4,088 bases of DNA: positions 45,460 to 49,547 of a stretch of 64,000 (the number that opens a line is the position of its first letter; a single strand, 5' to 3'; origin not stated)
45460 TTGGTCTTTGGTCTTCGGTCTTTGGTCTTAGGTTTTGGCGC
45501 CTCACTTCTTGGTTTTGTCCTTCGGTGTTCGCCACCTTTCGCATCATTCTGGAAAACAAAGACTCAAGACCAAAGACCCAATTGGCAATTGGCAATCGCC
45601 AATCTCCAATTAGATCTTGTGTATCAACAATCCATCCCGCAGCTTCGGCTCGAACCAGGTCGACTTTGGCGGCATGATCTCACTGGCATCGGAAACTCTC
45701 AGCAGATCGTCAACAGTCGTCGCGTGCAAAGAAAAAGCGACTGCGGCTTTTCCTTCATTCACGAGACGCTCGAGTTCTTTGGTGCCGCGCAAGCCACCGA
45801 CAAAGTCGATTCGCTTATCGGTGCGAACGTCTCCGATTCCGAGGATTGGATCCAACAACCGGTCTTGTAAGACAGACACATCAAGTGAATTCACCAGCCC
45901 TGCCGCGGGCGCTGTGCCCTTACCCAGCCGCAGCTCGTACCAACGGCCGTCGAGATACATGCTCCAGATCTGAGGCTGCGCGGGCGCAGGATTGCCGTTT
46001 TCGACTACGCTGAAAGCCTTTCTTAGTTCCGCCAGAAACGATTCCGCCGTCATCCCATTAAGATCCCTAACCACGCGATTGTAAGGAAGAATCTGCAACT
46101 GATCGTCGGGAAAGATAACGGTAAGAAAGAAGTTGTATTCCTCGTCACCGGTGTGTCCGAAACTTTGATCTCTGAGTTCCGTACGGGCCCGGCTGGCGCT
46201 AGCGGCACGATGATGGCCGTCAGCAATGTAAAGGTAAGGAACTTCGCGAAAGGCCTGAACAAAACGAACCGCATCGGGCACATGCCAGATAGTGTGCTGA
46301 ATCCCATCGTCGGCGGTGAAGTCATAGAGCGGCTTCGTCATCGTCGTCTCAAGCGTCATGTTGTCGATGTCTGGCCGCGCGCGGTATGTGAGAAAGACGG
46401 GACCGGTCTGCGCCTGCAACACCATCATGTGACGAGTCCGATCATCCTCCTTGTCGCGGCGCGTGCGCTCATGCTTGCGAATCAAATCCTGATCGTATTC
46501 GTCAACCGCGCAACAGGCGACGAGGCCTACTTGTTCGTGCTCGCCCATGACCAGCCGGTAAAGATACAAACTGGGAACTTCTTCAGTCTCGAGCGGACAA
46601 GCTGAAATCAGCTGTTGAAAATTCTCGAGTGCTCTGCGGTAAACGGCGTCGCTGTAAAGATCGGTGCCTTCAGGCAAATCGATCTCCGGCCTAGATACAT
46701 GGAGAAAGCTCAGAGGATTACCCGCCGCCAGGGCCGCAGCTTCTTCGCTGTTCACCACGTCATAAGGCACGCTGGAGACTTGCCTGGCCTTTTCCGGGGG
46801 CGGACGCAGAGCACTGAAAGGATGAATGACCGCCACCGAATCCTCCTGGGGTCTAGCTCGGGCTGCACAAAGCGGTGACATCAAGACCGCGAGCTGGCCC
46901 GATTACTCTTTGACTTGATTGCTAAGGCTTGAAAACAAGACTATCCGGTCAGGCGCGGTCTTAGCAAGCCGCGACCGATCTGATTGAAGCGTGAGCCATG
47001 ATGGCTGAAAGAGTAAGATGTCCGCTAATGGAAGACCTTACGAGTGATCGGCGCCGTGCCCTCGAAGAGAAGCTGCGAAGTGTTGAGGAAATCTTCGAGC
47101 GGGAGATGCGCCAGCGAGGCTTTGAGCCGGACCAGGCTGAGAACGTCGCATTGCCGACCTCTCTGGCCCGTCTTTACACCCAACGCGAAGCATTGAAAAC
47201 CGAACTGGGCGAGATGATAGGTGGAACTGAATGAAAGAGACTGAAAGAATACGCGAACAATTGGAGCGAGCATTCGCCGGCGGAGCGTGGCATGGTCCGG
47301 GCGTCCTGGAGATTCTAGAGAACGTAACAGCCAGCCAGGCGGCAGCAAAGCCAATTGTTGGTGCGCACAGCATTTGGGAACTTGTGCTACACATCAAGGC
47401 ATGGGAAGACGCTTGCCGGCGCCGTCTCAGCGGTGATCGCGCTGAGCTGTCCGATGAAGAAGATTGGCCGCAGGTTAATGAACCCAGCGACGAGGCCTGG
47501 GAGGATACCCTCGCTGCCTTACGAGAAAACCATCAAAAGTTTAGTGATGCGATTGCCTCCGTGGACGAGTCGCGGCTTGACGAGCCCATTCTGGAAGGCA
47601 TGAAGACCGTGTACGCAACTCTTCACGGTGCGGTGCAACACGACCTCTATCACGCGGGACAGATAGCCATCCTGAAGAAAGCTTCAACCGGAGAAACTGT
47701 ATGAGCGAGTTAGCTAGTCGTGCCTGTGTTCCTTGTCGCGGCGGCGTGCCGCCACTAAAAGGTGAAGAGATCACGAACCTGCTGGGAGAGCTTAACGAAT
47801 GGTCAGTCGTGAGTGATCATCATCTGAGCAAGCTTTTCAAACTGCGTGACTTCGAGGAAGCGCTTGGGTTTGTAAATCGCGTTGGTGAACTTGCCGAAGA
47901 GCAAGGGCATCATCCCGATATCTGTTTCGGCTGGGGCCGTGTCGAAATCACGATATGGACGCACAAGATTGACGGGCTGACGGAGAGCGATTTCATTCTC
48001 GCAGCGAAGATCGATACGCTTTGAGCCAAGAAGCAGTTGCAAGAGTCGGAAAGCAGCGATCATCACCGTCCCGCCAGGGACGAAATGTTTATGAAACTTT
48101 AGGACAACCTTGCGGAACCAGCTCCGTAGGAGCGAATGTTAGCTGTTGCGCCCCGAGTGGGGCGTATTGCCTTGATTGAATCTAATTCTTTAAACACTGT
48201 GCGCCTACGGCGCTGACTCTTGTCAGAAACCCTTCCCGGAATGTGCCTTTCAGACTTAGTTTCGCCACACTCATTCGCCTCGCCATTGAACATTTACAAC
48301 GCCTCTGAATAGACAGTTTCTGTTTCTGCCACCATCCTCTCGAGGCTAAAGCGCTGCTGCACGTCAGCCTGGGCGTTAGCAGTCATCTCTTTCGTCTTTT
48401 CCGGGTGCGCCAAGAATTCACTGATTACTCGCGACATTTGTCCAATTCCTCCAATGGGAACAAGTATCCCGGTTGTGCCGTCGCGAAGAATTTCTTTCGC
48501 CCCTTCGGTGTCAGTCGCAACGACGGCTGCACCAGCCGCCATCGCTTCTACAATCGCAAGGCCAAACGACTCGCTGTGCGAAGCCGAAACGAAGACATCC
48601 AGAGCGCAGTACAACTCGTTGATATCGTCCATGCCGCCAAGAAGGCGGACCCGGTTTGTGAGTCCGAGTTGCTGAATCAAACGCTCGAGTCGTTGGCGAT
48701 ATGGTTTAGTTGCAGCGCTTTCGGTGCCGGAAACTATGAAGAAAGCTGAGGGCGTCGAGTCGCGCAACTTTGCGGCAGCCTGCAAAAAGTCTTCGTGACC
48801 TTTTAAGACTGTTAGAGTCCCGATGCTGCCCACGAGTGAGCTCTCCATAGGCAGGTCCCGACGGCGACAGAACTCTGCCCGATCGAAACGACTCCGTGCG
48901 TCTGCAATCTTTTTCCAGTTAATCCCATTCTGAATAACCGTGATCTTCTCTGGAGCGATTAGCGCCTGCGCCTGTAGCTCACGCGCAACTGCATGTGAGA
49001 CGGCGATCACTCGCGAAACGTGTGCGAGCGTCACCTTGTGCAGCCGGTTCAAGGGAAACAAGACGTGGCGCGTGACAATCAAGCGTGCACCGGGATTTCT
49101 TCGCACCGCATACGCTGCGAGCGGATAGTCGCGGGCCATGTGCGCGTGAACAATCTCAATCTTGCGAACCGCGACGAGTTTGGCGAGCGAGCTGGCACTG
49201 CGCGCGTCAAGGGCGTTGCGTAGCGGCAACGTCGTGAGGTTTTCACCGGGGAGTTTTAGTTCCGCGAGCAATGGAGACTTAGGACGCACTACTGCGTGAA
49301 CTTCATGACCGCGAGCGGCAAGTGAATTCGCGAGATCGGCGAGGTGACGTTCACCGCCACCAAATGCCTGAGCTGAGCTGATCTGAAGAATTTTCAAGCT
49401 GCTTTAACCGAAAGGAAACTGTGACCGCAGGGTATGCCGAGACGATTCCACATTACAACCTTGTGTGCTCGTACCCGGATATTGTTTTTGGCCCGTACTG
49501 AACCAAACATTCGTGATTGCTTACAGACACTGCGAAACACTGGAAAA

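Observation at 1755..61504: At least 12 intergenic spacers are filled with 7- or 8-nt tandem arrays from a shared word set, mostly as mirrored pairs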

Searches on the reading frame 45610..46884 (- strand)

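Call 25: search_protein_families(library=pfam, max_evalue=0.00001, proteins=[window:45610-46884:-])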
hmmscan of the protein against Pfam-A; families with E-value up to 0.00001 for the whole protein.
window:45610-46884:- (424 aa): 1 family
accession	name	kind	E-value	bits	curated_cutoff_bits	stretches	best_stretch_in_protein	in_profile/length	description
PF06245.16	DUF1015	-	3.4e-102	342.1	25.8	1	20-337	1-325/325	Protein of unknown function (DUF1015)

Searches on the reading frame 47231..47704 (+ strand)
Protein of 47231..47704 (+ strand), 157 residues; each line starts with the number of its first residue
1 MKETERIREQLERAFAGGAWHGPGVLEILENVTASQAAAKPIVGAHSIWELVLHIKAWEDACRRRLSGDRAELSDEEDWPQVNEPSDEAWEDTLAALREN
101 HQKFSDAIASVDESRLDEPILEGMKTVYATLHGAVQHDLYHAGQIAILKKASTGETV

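Call 26: search_protein_families(library=pfam, max_evalue=0.00001, proteins=[window:47231-47704:+])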
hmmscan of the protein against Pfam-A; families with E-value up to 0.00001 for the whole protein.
window:47231-47704:+ (157 aa): 2 families
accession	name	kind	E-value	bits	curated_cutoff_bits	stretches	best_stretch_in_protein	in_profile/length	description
PF12867.12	DinB_2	-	3e-16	60.5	24.8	1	26-145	10-128/128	DinB superfamily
PF05163.17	DinB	-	4.3e-06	27.2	23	1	19-148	13-141/165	DinB family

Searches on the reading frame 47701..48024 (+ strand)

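Call 83: search_protein_families(library=pfam, max_evalue=0.01, proteins=[window:47701-48024:+])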
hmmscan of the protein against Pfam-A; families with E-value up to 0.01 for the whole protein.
window:47701-48024:+ (107 aa): 1 family
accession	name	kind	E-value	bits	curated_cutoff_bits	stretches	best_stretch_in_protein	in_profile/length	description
PF01329.24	Pterin_4a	-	3.9e-32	110.6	26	1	18-107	2-91/91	Pterin 4 alpha carbinolamine dehydratase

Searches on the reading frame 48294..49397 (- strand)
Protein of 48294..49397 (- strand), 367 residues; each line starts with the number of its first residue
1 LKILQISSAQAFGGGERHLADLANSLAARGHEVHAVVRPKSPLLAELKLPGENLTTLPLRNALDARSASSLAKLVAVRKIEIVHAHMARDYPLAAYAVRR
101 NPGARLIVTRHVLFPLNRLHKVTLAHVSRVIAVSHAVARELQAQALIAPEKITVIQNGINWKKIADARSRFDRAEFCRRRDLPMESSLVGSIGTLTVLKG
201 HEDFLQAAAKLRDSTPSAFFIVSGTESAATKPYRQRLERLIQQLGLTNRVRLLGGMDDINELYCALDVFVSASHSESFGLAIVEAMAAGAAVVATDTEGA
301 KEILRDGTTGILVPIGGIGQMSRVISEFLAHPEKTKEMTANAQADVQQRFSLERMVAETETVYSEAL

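Call 25: search_protein_families(library=pfam, max_evalue=0.00001, proteins=[window:48294-49397:-])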
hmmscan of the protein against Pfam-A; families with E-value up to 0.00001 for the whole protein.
window:48294-49397:- (367 aa): 7 families
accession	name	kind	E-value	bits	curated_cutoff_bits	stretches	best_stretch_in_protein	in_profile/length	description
PF00534.26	Glycos_transf_1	-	3.7e-36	124.7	26.4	1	178-343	7-170/172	Glycosyl transferases group 1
PF13692.12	Glyco_trans_1_4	-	1.2e-29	103.8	27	1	189-329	4-140/142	Glycosyl transferases group 1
PF13439.12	Glyco_transf_4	-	2.7e-27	96.3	28.5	1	12-160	1-167/170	Glycosyltransferase Family 4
PF13579.12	Glyco_trans_4_4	-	8e-17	62.5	29.7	1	13-158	1-158/158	Glycosyl transferase 4-like domain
PF20706.3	GT4-conflict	-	3.9e-10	39.7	26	1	126-356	146-382/385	Family 4 Glycosyltransferase in conflict systems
PF13524.12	Glyco_trans_1_2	-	4.1e-10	40.2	25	1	249-358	16-141/144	Glycosyl transferase-like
PF13477.12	Glyco_trans_4_2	-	1e-07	32.6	23.4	1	15-132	9-137/139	Glycosyl transferase 4-like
